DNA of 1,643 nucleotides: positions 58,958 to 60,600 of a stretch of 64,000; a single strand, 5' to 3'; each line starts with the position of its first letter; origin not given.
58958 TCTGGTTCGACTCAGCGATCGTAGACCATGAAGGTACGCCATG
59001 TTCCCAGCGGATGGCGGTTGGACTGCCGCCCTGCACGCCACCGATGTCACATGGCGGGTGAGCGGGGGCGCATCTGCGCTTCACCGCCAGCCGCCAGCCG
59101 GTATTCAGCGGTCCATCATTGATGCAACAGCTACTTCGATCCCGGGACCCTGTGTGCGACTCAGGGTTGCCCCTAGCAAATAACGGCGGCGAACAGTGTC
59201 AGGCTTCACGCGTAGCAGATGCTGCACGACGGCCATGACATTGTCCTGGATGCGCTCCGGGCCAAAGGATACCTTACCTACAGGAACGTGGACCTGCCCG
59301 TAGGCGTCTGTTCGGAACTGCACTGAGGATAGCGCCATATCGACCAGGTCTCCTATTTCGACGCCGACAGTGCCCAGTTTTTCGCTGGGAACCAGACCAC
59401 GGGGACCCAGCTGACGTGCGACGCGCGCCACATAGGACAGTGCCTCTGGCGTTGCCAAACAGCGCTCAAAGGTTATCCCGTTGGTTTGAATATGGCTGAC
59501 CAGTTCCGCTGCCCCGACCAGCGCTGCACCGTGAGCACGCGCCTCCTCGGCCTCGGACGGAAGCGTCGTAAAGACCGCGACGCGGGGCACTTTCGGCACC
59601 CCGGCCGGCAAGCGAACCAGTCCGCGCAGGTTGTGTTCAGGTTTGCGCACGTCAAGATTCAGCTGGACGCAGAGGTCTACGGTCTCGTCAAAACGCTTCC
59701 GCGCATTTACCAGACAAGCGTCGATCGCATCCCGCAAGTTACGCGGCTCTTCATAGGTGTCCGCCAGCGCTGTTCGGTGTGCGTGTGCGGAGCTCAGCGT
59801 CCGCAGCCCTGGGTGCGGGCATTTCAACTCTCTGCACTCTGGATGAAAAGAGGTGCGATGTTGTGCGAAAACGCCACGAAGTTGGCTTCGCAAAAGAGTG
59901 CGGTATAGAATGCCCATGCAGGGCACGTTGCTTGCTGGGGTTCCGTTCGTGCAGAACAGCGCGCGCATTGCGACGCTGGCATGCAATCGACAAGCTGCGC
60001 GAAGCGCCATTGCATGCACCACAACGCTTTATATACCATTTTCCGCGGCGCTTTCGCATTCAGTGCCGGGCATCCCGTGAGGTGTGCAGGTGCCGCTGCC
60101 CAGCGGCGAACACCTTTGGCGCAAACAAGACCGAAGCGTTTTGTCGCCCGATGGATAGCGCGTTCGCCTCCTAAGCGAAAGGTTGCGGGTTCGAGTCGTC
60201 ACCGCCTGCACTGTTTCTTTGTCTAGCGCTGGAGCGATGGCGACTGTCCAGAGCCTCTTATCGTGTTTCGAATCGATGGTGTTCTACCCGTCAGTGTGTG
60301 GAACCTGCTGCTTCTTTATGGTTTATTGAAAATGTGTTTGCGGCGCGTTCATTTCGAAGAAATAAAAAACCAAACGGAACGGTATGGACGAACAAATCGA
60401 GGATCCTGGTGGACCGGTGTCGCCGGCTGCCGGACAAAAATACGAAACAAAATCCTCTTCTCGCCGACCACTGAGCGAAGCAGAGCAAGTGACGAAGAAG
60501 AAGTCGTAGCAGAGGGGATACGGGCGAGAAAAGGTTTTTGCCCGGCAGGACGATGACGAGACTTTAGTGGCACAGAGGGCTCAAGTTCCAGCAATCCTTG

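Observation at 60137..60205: tRNA-Arg(CCU) core with broken acceptor and T-stems: pseudogene, SINE head, or non-canonical tRNA gene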

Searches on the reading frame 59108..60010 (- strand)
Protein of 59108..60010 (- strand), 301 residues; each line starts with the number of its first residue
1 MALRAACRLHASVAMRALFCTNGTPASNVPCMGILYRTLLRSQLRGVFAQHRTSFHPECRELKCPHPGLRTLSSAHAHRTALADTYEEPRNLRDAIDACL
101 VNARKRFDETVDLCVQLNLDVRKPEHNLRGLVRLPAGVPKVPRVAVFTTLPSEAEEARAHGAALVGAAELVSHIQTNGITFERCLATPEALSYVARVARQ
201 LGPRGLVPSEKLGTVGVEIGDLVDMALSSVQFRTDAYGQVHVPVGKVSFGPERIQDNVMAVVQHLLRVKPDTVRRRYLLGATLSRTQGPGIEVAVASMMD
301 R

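Call 19: find_homologous_proteins(query=window:59108-60010:-)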
Query window:59108-60010:- (301 aa): 5760 proteins with E <= 0.001 among 8000 candidates; the best 120 are listed.
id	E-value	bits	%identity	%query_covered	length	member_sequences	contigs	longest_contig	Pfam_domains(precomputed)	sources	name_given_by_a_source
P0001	1.9e-195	666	100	100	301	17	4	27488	PF00687.27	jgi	jgi:large subunit ribosomal protein L1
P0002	4.4e-101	356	73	76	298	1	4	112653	PF00687.27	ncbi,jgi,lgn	jgi:large subunit ribosomal protein L1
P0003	1.3e-98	348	70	76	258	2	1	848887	PF00687.27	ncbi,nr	ncbi:hypothetical protein CCYA_CCYA02G0745 [Cyanidiococcus yangmingshanensis]|nr:hypothetical protei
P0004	1.6e-88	315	67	76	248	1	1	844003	PF00687.27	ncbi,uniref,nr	ncbi:mitochondrial 54S ribosomal protein mrpl1 [Cyanidiococcus yangmingshanensis]|uniref:Large ribos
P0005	3.6e-62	228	48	74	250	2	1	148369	PF00687.27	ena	-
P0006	1.9e-53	200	48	70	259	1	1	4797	PF00687.27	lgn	-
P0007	5.2e-48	182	46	67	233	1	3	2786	PF00687.27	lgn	-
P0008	3.7e-47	179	45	67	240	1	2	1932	PF00687.27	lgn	-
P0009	6.6e-47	178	44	69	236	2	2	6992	PF00687.27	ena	-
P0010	7.3e-47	178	44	69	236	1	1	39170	PF00687.27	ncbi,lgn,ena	-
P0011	9.1e-47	178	42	70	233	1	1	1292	PF00687.27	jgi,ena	-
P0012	1.3e-46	177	46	69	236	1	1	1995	PF00687.27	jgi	-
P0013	2.3e-46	176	45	70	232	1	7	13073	PF00687.27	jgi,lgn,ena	-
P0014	2.3e-46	176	44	69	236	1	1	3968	PF00687.27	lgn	-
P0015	4.9e-46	175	43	65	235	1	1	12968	PF00687.27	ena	-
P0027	2.7e-45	173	42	75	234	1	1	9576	PF00687.27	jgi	jgi:large subunit ribosomal protein L1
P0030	3.2e-45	173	45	66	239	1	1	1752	PF00687.27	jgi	jgi:large subunit ribosomal protein L1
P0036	8.5e-45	171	44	67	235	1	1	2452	PF00687.27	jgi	jgi:large subunit ribosomal protein L1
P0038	9.0e-45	171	44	65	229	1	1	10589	PF00687.27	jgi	jgi:large subunit ribosomal protein L1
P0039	9.3e-45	171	48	66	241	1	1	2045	PF00687.27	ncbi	ncbi:MAG: 50S ribosomal protein L1 [Acidimicrobiales bacterium]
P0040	1.1e-44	171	43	68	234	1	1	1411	PF00687.27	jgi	jgi:large subunit ribosomal protein L1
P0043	1.5e-44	170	49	62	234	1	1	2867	PF00687.27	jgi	jgi:large subunit ribosomal protein L1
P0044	1.5e-44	170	42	71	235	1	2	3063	PF00687.27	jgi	jgi:large subunit ribosomal protein L1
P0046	1.6e-44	170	44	71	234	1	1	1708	PF00687.27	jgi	jgi:large subunit ribosomal protein L1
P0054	2.0e-44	170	44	72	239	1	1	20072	PF00687.27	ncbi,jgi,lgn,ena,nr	ncbi:MAG: 50S ribosomal protein L1 [Thermodesulfatator sp.]|nr:MAG: 50S ribosomal protein L1 [Thermo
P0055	2.0e-44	170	45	67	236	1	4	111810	PF00687.27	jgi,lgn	jgi:large subunit ribosomal protein L1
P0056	2.1e-44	170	43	69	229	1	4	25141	PF00687.27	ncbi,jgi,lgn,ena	jgi:large subunit ribosomal protein L1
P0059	2.3e-44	170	44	65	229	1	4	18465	PF00687.27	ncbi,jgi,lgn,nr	ncbi:MAG: 50S ribosomal protein L1 [Actinomycetota bacterium]|jgi:large subunit ribosomal protein L1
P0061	2.4e-44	170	43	63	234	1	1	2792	PF00687.27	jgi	jgi:large subunit ribosomal protein L1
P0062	2.5e-44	170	46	63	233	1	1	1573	PF00687.27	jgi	jgi:large subunit ribosomal protein L1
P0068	3.3e-44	169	41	73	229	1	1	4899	PF00687.27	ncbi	ncbi:MAG: 50S ribosomal protein L1 [Thermodesulfovibrionales bacterium]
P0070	3.9e-44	169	40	69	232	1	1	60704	PF00687.27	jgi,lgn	jgi:large subunit ribosomal protein L1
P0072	4.1e-44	169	44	64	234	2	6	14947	PF00687.27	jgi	jgi:large subunit ribosomal protein L1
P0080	5.8e-44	169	42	65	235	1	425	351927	PF00687.27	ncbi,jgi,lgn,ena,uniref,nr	ncbi:50S ribosomal protein L1 [Parafannyhessea umbonata]|jgi:large subunit ribosomal protein L1|unir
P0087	6.5e-44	168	46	66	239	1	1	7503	PF00687.27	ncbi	ncbi:MAG: 50S ribosomal protein L1 [Acidimicrobiales bacterium]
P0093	7.4e-44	168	45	62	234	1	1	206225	PF00687.27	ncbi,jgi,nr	ncbi:MAG: 50S ribosomal protein L1 [Atopobiaceae bacterium]|jgi:large subunit ribosomal protein L1|n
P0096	7.8e-44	168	41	69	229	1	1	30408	PF00687.27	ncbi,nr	ncbi:MAG: 50S ribosomal protein L1 [Thermodesulfovibrionales bacterium]|nr:50S ribosomal protein L1 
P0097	7.9e-44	168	43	68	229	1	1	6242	PF00687.27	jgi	jgi:large subunit ribosomal protein L1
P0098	8.1e-44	168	42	66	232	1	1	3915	PF00687.27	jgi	jgi:large subunit ribosomal protein L1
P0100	8.4e-44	168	43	66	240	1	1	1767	PF00687.27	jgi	jgi:large subunit ribosomal protein L1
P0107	1.1e-43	168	46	66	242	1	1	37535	PF00687.27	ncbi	ncbi:MAG: 50S ribosomal protein L1 [Acidimicrobiales bacterium]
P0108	1.1e-43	168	44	67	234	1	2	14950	PF00687.27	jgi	jgi:large subunit ribosomal protein L1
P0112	1.3e-43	167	41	66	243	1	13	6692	PF00687.27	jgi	jgi:large subunit ribosomal protein L1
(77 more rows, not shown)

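Call 21: list_cluster_members(proteins=[P0001])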
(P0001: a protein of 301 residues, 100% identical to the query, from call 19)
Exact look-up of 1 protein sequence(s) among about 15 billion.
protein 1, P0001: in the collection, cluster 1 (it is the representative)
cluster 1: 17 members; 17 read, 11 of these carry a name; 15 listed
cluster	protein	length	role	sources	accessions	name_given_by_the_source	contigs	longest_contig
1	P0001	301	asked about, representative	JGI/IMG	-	large subunit ribosomal protein L1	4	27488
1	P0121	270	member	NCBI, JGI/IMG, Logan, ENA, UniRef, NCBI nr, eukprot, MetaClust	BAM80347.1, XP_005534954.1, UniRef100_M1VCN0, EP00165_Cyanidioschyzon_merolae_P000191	mitochondrial ribosomal protein L1 precursor [Cyanidioschyzon merolae strain 10D] | large subunit ribosomal protein L1 | Large ribosomal subunit protein uL1c n=1 Tax=Cyanidioschyzon merolae (strain NIES-3377 / ...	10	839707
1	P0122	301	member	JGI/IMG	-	large subunit ribosomal protein L1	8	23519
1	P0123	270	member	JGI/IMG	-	large subunit ribosomal protein L1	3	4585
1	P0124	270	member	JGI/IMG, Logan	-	large subunit ribosomal protein L1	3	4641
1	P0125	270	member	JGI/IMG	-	large subunit ribosomal protein L1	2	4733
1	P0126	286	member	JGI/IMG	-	large subunit ribosomal protein L1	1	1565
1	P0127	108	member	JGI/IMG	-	large subunit ribosomal protein L1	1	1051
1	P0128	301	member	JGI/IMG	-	large subunit ribosomal protein L1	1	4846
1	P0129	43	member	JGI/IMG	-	ribosomal protein L1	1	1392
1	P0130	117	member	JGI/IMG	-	large subunit ribosomal protein L1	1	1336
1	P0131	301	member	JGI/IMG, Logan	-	-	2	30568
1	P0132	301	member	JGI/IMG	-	-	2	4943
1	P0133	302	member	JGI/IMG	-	-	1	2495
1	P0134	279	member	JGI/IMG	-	-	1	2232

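Call 22: find_encoding_contigs(protein=P0002, flank=4000, max_places=4)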
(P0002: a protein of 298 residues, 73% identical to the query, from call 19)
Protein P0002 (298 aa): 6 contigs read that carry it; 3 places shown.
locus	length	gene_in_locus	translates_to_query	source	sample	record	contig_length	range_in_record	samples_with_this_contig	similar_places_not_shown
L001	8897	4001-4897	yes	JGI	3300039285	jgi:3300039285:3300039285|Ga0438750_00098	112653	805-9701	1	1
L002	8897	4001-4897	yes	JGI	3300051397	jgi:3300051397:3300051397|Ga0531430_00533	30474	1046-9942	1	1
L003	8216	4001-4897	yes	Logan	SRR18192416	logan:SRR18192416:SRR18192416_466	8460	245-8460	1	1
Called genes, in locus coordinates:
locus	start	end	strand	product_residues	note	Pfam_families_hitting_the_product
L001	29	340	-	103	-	-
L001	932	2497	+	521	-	PF04845:PurA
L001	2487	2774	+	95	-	-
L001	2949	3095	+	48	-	-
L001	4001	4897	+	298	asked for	PF00687:Ribosomal_L1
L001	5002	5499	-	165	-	-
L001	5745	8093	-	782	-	PF08267:Meth_synt_1, PF01717:Meth_synt_2, PF08267:Meth_synt_1 (weak)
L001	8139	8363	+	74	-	-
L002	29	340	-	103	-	-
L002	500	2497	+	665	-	PF04845:PurA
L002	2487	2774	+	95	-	-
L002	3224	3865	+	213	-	-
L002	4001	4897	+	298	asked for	PF00687:Ribosomal_L1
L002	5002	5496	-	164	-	-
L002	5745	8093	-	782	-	PF08267:Meth_synt_1, PF01717:Meth_synt_2, PF08267:Meth_synt_1 (weak)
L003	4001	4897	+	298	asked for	PF00687:Ribosomal_L1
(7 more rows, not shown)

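Call 23: find_encoding_contigs(protein=P0003, flank=4000, max_places=3)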
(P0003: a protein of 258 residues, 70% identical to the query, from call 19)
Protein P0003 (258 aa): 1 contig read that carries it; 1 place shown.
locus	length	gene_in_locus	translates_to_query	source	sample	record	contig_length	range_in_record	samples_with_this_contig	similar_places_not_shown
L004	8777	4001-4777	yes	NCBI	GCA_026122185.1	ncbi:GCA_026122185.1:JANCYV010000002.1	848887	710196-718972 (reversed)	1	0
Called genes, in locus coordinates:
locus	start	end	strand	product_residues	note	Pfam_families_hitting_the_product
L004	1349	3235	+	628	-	PF04845:PurA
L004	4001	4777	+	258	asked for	PF00687:Ribosomal_L1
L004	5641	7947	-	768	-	PF08267:Meth_synt_1, PF01717:Meth_synt_2, PF08267:Meth_synt_1 (weak)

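Call 24: find_encoding_contigs(protein=P0004, flank=4000, max_places=3)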
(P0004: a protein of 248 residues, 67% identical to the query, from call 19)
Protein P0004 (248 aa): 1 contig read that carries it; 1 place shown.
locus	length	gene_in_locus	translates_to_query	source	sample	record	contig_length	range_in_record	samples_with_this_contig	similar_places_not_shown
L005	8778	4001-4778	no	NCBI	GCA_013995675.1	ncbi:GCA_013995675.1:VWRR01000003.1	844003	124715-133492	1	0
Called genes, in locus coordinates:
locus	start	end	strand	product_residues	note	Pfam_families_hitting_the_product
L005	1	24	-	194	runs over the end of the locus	PF00830:Ribosomal_L28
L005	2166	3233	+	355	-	PF04845:PurA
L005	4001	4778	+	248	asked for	PF00687:Ribosomal_L1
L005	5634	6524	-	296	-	PF01717:Meth_synt_2, PF08267:Meth_synt_1 (weak)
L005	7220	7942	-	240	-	PF08267:Meth_synt_1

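Call 29: find_encoding_contigs(protein=P0005, flank=4000, max_places=2)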
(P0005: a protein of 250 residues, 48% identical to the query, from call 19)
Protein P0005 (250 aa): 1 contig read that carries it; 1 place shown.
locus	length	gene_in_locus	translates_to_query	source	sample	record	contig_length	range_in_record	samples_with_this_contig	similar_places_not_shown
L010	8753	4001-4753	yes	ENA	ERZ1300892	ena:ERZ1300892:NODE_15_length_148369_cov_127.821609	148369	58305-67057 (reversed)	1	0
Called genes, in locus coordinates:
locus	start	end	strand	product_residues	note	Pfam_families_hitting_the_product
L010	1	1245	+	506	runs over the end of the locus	PF00067:p450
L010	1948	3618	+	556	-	PF04845:PurA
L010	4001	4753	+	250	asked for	PF00687:Ribosomal_L1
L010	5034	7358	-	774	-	PF08267:Meth_synt_1, PF01717:Meth_synt_2, PF08267:Meth_synt_1 (weak)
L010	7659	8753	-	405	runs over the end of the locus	PF01454:MAGE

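Call 41: find_homologous_proteins(query=L010:5037-7358:-, max_evalue=1e-100)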
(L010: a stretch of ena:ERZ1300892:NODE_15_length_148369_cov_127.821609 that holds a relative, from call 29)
Query L010:5037-7358:- (774 aa): 8000 proteins with E <= 1e-100 among 8000 candidates; the best 120 are listed.
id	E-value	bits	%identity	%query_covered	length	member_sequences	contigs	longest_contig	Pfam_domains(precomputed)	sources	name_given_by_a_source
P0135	0.0e+0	1702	97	100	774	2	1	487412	PF01717.25,PF08267.19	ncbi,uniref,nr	ncbi:hypothetical protein CDCA_CDCA09G2797 [Cyanidium caldarium]|uniref:5-methyltetrahydropteroyltri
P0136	0.0e+0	1262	73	99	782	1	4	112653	PF01717.25,PF08267.19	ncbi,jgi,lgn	jgi:5-methyltetrahydropteroyltriglutamate--homocysteine methyltransferase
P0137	0.0e+0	1254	71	99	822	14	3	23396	PF01717.25,PF08267.19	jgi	-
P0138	0.0e+0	1107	65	100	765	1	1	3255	PF01717.25,PF08267.19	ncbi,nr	ncbi:MAG: 5-methyltetrahydropteroyltriglutamate--homocysteine S-methyltransferase [Gammaproteobacter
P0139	0.0e+0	1103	63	99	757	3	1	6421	PF01717.25,PF08267.19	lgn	-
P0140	0.0e+0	1099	64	99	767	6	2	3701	PF01717.25,PF08267.19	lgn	-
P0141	0.0e+0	1098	65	98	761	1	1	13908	PF01717.25,PF08267.19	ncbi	-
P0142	0.0e+0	1096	62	99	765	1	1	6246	PF01717.25,PF08267.19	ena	-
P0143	0.0e+0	1095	63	100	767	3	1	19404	PF01717.25,PF08267.19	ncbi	-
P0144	0.0e+0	1095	62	99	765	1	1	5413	PF01717.25,PF08267.19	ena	-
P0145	0.0e+0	1095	62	99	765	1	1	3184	PF01717.25,PF08267.19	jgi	jgi:5-methyltetrahydropteroyltriglutamate--homocysteine methyltransferase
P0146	0.0e+0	1095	64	99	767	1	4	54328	PF01717.25,PF08267.19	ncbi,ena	-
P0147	0.0e+0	1092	64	99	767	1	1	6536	PF01717.25,PF08267.19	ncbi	-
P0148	0.0e+0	1092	63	99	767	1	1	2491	PF01717.25,PF08267.19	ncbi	-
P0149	0.0e+0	1091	63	99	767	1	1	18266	PF01717.25,PF08267.19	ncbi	-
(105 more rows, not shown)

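Call 42: find_encoding_contigs(protein=P0135, flank=4000, max_places=2)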
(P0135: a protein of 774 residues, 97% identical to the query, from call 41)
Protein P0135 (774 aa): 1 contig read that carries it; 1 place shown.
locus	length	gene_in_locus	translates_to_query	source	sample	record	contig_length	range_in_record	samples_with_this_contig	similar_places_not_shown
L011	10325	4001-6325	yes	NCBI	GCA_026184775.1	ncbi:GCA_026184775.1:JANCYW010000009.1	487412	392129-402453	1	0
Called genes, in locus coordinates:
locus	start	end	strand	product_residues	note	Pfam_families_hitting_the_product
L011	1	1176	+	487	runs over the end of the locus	-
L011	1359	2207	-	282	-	PF01805:Surp (faint)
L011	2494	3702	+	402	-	PF01454:MAGE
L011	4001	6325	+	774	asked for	PF08267:Meth_synt_1, PF01717:Meth_synt_2, PF08267:Meth_synt_1 (weak)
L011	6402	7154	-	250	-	PF00687:Ribosomal_L1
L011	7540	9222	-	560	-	PF04845:PurA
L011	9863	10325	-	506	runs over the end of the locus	PF00067:p450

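Call 48: find_encoding_contigs(protein=P0006, flank=3000, max_places=2)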
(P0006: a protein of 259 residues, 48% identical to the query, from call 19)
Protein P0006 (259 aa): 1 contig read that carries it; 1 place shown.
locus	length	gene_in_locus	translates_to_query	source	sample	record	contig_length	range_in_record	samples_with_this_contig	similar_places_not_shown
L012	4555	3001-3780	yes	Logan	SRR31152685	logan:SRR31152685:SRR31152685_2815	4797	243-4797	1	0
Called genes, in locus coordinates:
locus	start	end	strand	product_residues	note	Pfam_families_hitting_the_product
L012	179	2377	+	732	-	PF04845:PurA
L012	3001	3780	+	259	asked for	PF00687:Ribosomal_L1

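Call 52: find_encoding_contigs(protein=P0007, flank=2500, max_places=2)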
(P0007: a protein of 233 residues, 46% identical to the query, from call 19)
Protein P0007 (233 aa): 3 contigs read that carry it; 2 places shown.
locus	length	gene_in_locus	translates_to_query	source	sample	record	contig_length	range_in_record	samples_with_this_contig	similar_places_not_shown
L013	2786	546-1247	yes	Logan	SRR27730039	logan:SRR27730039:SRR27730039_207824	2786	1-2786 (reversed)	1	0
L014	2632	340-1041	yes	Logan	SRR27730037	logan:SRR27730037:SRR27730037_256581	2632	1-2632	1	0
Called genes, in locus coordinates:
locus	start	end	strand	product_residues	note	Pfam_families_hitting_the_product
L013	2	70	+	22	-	?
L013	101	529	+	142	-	PF03946:Ribosomal_L11_N, PF00298:Ribosomal_L11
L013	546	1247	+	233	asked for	PF00687:Ribosomal_L1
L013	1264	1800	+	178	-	PF00466:Ribosomal_L10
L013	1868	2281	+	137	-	PF16320:Ribosomal_L12_N (weak), PF00542:Ribosomal_L12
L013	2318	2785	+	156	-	?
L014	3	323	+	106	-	?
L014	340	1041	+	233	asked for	PF00687:Ribosomal_L1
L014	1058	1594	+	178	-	PF00466:Ribosomal_L10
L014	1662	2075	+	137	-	PF16320:Ribosomal_L12_N (weak), PF00542:Ribosomal_L12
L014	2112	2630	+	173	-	?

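Call 53: find_encoding_contigs(protein=P0008, flank=2500, max_places=2)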
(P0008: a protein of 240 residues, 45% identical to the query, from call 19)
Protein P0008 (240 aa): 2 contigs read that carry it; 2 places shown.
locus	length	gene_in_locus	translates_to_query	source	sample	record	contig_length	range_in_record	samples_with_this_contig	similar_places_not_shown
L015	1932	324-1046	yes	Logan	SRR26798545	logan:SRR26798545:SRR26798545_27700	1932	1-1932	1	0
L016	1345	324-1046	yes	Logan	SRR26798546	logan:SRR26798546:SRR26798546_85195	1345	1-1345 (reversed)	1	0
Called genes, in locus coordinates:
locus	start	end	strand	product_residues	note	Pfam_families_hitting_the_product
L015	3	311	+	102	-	?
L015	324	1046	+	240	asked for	PF00687:Ribosomal_L1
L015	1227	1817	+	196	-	PF00466:Ribosomal_L10, PF27436:RL10_C (faint)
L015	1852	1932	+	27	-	?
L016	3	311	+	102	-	?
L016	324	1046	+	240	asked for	PF00687:Ribosomal_L1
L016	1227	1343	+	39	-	?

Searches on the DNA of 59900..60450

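Call 4: search_rna_families(source=window, start=59900, end=60450, threshold=evalue, max_evalue=10, show_alignments=4)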
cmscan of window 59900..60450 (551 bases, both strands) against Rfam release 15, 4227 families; matches with E-value up to 10: 4.
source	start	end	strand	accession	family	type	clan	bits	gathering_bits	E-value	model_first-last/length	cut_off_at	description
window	60146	60209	+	RF00005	tRNA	Gene; tRNA;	CL00001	18.6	29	0.38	10-63/71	no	tRNA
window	60090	60155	+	RF01779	AS1726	Gene;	-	16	50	6.4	1-78/78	no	AS1726 sRNA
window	60361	60435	-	RF02866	ncS16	Gene; sRNA;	-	14.6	48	3.7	1-83/83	no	Burkholderia sRNA 16 (Bc_KC_sr1)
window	60098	60148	-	RF01129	sR44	Gene; snRNA; snoRNA; CD-box;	-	14.1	45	0.62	1-55/55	no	Small nucleolar RNA sR44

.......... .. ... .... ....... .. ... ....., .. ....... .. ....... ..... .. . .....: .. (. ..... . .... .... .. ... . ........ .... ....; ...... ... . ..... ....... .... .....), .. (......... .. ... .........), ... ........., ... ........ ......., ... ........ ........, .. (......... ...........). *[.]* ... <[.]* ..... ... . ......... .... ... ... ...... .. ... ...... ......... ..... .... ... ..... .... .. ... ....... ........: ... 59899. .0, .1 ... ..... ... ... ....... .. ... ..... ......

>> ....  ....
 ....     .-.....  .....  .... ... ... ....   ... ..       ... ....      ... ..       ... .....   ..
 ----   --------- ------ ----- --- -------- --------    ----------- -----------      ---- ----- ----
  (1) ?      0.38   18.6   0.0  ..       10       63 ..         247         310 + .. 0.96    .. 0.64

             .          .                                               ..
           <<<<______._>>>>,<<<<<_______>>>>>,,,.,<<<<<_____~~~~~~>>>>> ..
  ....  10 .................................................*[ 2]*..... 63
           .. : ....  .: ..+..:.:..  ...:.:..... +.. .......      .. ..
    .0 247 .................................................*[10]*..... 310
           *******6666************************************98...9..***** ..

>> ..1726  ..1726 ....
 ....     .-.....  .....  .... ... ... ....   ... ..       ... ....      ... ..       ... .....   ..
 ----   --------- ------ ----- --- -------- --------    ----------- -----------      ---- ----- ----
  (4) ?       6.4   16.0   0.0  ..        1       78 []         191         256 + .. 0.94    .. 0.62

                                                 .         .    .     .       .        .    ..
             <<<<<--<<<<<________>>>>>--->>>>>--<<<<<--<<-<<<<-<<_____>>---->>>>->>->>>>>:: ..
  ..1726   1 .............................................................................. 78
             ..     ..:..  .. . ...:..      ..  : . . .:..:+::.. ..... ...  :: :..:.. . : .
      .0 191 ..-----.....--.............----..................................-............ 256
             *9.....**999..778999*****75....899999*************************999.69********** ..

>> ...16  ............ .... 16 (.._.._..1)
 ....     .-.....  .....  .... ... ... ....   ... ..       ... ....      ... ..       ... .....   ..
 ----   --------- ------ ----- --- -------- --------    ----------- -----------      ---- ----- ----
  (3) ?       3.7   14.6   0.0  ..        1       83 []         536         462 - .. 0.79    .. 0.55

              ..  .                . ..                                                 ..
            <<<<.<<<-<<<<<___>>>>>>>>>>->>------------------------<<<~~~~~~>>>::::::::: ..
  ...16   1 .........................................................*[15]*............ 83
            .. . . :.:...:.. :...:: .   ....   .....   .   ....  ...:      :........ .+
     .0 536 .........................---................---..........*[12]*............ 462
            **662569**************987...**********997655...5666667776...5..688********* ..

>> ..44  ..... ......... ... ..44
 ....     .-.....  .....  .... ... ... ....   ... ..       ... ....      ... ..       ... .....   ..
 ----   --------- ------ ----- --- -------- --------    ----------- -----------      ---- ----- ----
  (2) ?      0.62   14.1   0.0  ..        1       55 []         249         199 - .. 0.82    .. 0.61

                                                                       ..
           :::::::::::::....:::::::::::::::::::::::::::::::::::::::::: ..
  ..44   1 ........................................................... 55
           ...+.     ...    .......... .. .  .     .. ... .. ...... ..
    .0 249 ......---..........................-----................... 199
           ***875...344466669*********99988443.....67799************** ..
